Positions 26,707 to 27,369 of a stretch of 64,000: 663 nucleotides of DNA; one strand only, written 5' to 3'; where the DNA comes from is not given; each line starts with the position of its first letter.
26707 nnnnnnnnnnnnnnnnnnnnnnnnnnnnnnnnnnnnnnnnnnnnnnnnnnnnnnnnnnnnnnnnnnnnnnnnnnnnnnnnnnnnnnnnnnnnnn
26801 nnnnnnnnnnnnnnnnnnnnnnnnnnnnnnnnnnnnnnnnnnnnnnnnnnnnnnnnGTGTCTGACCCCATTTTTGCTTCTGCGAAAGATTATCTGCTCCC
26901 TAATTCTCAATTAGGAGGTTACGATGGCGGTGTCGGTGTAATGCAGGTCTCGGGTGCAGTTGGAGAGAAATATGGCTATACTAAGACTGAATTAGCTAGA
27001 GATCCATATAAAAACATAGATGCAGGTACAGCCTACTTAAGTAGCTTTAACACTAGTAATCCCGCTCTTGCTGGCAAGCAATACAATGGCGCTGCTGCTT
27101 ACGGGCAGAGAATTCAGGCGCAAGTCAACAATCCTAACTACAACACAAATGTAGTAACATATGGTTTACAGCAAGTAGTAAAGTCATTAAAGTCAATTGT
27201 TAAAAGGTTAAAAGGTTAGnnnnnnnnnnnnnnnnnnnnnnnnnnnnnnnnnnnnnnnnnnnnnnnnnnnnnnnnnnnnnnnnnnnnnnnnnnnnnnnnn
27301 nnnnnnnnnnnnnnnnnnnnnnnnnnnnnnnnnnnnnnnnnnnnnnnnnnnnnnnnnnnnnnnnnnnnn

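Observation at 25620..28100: Lower-GC accessory patch: IS200-like HUH transposase flanked by degenerate cell-wall hydrolase fragments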

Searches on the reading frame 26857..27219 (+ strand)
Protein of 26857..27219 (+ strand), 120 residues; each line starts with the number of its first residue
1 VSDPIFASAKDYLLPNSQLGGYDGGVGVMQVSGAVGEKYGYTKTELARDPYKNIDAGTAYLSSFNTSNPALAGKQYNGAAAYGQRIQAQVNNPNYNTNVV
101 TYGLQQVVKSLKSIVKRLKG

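Call 3: search_protein_families(library=pfam, proteins=[window:26857-27219:+], max_evalue=1)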
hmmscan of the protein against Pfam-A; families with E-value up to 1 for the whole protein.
window:26857-27219:+ (120 aa): 1 family
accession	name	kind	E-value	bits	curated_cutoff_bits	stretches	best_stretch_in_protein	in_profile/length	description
PF01464.25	SLT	-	1.9e-06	27.9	21.3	1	24-82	36-94/117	Transglycosylase SLT domain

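Call 4: search_protein_families(library=ncbifam, proteins=[window:26857-27219:+], max_evalue=1)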
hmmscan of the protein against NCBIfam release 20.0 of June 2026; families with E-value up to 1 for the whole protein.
window:26857-27219:+ (120 aa): 1 family
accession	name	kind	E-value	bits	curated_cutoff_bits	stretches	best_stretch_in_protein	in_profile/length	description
NF008670.0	PRK11671.1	equivalog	0.042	13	375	1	38-65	251-278/359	membrane-bound lytic murein transglycosylase MltC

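Call 32: find_homologous_proteins(query=window:26857-27219:+)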
Query window:26857-27219:+ (120 aa): 9 proteins with E <= 0.001 among 18 candidates.
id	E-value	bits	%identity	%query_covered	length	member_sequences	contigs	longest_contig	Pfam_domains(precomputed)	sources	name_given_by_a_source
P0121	1.4e-71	255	100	100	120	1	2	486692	PF01464.26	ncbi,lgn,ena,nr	ncbi:transglycosylase SLT domain-containing protein [Candidatus Saccharibacteria bacterium]|nr:trans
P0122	3.9e-46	173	75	95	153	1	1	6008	-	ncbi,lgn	-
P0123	3.9e-38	148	76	80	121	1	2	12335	PF01464.26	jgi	jgi:hypothetical protein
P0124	7.5e-38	147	66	93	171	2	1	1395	-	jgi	jgi:hypothetical protein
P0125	3.8e-35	138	61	92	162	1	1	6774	PF01464.26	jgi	jgi:hypothetical protein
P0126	1.7e-34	136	61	92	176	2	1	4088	PF01464.26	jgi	jgi:Transglycosylase SLT domain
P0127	6.3e-34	134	62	93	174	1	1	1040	PF01464.26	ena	-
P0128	7.3e-32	127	53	97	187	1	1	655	PF01220.25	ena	-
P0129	2.2e-6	45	81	27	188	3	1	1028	-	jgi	jgi:RHS repeat-associated protein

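Call 34: find_encoding_contigs(protein=P0122, flank=6000, max_places=3)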
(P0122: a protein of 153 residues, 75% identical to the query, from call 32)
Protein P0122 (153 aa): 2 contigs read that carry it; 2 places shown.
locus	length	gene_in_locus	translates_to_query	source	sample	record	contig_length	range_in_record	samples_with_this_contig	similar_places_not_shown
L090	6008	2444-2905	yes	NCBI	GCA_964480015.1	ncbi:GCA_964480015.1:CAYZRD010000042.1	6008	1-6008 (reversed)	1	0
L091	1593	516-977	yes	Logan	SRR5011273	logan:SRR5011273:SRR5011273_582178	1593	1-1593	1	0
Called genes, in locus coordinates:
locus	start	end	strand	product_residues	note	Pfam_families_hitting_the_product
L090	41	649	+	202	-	PF13524:Glyco_trans_1_2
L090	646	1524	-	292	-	-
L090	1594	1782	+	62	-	-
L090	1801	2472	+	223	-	PF01797:Y1_Tnp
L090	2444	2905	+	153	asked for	-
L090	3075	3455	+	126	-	-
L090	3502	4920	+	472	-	PF15607:Ntox44 (weak)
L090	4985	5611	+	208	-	-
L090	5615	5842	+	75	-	-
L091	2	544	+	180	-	?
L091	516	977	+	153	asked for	-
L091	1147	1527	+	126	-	-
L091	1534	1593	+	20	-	?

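Call 35: find_encoding_contigs(protein=P0123, flank=8000, max_places=3)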
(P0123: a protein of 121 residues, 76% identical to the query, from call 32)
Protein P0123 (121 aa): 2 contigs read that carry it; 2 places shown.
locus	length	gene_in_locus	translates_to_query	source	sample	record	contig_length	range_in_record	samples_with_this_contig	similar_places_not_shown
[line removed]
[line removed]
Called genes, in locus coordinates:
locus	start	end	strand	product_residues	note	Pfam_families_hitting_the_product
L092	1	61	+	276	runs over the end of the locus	PF06750:A24_N_bact, PF01478:Peptidase_A24 (weak)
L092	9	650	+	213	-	PF07963:N_methyl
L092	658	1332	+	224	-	PF07963:N_methyl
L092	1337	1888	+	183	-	PF07963:N_methyl (weak)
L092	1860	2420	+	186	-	-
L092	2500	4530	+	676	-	PF22745:Nlig-Ia, PF01653:DNA_ligase_aden, PF03120:OB_DNA_ligase, PF12826:HHH_2, PF14520:HHH_5 (weak), PF00533:BRCT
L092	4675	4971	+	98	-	PF02686:GatC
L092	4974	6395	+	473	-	PF01425:Amidase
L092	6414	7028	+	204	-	-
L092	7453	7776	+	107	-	-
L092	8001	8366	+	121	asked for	PF01464:SLT (faint)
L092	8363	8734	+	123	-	-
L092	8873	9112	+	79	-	-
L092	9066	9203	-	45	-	?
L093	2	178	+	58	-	?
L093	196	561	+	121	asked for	PF01464:SLT (faint)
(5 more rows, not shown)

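Call 41: find_encoding_contigs(protein=P0125, flank=7000, max_places=2)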
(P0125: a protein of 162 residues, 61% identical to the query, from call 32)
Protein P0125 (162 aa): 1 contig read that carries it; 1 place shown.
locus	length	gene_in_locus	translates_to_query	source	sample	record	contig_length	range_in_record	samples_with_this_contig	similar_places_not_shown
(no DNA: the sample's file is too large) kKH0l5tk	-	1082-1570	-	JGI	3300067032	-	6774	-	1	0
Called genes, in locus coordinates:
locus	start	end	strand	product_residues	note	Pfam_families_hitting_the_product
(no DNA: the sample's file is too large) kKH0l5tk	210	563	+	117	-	-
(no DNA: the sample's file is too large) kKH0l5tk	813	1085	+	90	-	-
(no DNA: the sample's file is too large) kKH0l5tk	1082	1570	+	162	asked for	PF01464:SLT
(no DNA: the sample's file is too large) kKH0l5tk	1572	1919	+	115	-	-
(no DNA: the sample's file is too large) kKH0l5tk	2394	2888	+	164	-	-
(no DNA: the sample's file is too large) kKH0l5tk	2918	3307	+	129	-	-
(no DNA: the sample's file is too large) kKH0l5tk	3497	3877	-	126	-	-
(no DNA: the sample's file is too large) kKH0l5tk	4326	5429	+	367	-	-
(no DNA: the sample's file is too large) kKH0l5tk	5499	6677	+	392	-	-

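Call 42: find_encoding_contigs(protein=P0126, flank=7000, max_places=2)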
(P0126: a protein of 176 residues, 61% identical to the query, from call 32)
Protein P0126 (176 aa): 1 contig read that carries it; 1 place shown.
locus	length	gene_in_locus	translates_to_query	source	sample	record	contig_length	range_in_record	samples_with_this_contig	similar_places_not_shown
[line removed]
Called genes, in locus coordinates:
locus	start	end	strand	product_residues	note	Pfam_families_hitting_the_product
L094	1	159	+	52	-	?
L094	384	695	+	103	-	-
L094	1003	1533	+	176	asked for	PF01464:SLT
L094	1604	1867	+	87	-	-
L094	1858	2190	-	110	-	PF13442:Cytochrome_CBB3, PF00034:Cytochrom_C (weak)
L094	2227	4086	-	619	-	?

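Call 55: search_protein_families(library=padloc, proteins=[window:26857-27219:+], max_evalue=0.01)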
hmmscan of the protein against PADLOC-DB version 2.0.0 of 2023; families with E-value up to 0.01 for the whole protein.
window:26857-27219:+ (120 aa): 0 families

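Call 56: search_protein_families(library=phrogs, proteins=[window:26857-27219:+], max_evalue=0.01)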
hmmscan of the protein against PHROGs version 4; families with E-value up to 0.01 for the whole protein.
window:26857-27219:+ (120 aa): 2 families
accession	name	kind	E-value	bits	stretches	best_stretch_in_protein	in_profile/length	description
phrog_2013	-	tail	7.7e-05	22.6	1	23-63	504-543/657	lytic tail protein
phrog_12507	-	other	9.9e-05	23.4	1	23-62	46-84/260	transglycosylase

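Call 60: search_protein_representatives(alignment_id=A2)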
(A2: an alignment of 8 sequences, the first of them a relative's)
Query: 8 sequences, 162 profile positions. Proteins with E-value up to 0.001 (for the whole library): 54; up to 1e-10: 17; up to 1e-30: 8. The best 54 are listed.
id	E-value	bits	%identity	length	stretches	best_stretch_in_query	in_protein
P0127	6.8e-77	272.9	-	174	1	1-162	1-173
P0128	5.0e-64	231.1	-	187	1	2-158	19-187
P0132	1.9e-63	229.2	-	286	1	2-160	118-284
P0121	2.7e-59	215.7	-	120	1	49-161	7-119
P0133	1.9e-56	206.4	-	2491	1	2-155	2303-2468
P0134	1.3e-52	194.0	-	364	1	2-161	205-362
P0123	3.7e-50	186.0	-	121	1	46-162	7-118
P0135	2.6e-43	163.7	-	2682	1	2-160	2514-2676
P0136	1.7e-29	118.8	-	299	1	2-154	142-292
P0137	3.1e-29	118.0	-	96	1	71-160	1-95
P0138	1.1e-28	116.2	-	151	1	26-151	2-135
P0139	9.3e-25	103.4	-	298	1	2-160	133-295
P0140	3.2e-20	88.6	-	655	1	2-160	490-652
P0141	1.2e-16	77.1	-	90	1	98-162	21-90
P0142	5.9e-13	65.0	-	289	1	2-138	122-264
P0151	7.6e-08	48.4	-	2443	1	2-133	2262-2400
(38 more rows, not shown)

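Call 61: search_protein_families(library=pfam, proteins=[P0133, P0135, P0151, P0140], max_evalue=0.001)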
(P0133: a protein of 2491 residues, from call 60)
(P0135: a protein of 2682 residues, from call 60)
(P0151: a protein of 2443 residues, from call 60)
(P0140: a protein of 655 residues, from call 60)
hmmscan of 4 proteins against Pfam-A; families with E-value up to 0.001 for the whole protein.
P0133 (2491 aa): 6 families
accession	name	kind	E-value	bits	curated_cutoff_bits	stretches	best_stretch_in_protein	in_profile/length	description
PF03534.18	SpvB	-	3.6e-15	56.4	22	1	159-314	4-180/287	Salmonella virulence plasmid 65kDa B protein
PF13517.12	FG-GAP_3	-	7.5e-15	55.7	26.9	5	498-567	1-59/61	FG-GAP-like repeat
PF01839.29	FG-GAP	-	9.7e-09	35.4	22.1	0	497-520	8-36/37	FG-GAP repeat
PF05593.20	RHS_repeat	-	1.7e-07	31.9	22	0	1323-1355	1-33/38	RHS Repeat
PF01464.25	SLT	-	4.3e-05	23.5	21.3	1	2323-2439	3-102/117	Transglycosylase SLT domain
PF20041.5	DUF6443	-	0.00024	21.8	27.8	1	1134-1208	12-89/137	Domain of unknown function (DUF6443)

P0135 (2682 aa): 5 families
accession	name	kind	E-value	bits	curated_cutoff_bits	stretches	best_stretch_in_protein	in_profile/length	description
PF03534.18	SpvB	-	1.1e-19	71.2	22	1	128-291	3-185/287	Salmonella virulence plasmid 65kDa B protein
PF13517.12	FG-GAP_3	-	5.7e-19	68.9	26.9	3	423-490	1-60/61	FG-GAP-like repeat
PF25788.1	Ig_Rha78A_N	-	7.4e-14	52.3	27.4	1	1910-2017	2-99/105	Rha78A-like, N-terminal immunoglobulin domain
PF05593.20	RHS_repeat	-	8e-12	45.7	22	1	1306-1338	1-33/38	RHS Repeat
PF01839.29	FG-GAP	-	6.9e-06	26.3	22.1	0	536-567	8-34/37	FG-GAP repeat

P0151 (2443 aa): 5 families
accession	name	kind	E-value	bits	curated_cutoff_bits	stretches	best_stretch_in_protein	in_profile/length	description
PF05593.20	RHS_repeat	-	3.3e-39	133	22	2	1469-1501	1-33/38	RHS Repeat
PF12256.14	TcdB_toxin_midN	-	8.4e-19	68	24.8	1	899-998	66-165/181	Insecticide toxin TcdB middle/N-terminal region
PF03534.18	SpvB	-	9.8e-19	68.1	22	2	233-287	125-179/287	Salmonella virulence plasmid 65kDa B protein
PF01839.29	FG-GAP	-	2.5e-08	34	22.1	0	835-854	4-22/37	FG-GAP repeat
PF13517.12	FG-GAP_3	-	1.2e-06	29.5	26.9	0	541-622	2-60/61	FG-GAP-like repeat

P0140 (655 aa): 1 family
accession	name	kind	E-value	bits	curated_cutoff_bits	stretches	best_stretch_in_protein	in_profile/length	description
PF01464.25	SLT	-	7.9e-05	22.6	21.3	1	510-614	3-102/117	Transglycosylase SLT domain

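Call 62: find_encoding_contigs(protein=P0133, flank=4000, max_places=2)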
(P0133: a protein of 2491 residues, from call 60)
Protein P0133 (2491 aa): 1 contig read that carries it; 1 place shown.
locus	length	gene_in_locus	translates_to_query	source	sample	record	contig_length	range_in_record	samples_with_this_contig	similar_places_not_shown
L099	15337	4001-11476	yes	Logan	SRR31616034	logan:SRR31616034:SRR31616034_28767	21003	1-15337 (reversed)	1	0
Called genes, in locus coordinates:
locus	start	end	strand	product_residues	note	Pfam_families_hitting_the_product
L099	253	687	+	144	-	PF02381:MraZ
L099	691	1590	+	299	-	PF01795:Methyltransf_5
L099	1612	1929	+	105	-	-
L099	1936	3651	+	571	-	PF03717:PBP_dimer (faint), PF00905:Transpeptidase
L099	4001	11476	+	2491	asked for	PF03534:SpvB, PF05593:RHS_repeat (faint), PF01839:FG-GAP (faint), PF13517:FG-GAP_3 (weak), PF25023:TEN_YD-shell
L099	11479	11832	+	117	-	-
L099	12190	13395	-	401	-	PF01551:Peptidase_M23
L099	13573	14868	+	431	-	PF08245:Mur_ligase_M, PF02875:Mur_ligase_C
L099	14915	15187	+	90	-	-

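Call 91: search_protein_families(library=pfam, proteins=[L090:3502-4920:+, L090:4985-5611:+, L090:646-1524:-, L099:11479-11832:+, L092:6399-7028:+], max_evalue=0.01)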
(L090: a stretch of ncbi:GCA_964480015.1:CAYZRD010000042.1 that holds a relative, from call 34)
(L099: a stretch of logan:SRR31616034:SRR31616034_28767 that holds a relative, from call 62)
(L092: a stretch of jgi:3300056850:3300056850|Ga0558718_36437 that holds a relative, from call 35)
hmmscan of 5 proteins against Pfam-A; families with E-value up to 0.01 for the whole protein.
L090:3502-4920:+ (472 aa): 1 family
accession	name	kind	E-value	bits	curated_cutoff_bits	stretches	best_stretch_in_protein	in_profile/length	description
PF15607.11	Ntox44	-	1.1e-13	51.9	24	1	330-423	2-102/104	Bacterial toxin 44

L090:4985-5611:+ (208 aa): 0 families

L090:646-1524:- (292 aa): 0 families

L099:11479-11832:+ (117 aa): 0 families

L092:6399-7028:+ (209 aa): 0 families
